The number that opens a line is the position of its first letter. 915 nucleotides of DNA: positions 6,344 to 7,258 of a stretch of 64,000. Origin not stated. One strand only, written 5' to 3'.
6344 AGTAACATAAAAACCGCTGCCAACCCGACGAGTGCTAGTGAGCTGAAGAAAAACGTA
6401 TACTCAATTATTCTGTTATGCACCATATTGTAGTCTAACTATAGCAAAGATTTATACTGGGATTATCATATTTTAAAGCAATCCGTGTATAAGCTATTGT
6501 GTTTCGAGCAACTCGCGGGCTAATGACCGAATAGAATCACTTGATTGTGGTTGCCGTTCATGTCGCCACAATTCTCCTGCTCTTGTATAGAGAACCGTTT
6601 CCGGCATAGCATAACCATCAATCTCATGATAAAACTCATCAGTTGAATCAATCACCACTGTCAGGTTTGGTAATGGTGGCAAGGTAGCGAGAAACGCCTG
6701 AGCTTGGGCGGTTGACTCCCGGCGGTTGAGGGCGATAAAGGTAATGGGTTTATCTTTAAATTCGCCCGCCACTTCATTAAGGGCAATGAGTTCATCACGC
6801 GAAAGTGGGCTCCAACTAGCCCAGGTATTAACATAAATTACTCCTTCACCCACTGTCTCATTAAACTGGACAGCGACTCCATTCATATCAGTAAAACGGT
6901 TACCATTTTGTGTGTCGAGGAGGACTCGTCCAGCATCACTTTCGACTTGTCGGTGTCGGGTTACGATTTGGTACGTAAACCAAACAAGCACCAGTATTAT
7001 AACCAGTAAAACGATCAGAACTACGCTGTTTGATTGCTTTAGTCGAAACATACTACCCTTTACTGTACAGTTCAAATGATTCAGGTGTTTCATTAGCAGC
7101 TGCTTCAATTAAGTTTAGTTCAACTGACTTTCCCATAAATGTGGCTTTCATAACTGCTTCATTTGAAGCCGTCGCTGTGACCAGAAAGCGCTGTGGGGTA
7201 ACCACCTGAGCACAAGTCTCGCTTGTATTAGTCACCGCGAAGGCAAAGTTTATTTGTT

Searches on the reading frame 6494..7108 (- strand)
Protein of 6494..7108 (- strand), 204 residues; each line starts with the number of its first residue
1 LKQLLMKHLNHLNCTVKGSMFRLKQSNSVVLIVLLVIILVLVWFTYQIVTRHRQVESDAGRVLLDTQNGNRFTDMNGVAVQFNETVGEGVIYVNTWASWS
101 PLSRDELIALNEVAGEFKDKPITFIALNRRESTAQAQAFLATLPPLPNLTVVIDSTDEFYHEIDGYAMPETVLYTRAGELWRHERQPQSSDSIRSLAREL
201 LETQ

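Call 9: search_protein_families(library=pfam, proteins=[window:6494-7108:-], max_evalue=0.001)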
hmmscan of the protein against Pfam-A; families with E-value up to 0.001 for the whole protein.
window:6494-7108:- (204 aa): 2 families
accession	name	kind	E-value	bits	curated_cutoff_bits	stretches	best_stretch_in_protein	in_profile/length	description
PF08534.16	Redoxin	-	6.5e-08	32.9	26.6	1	75-189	16-137/148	Redoxin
PF00578.27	AhpC-TSA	-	1.4e-05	25.5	26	1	74-176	12-117/124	AhpC/TSA family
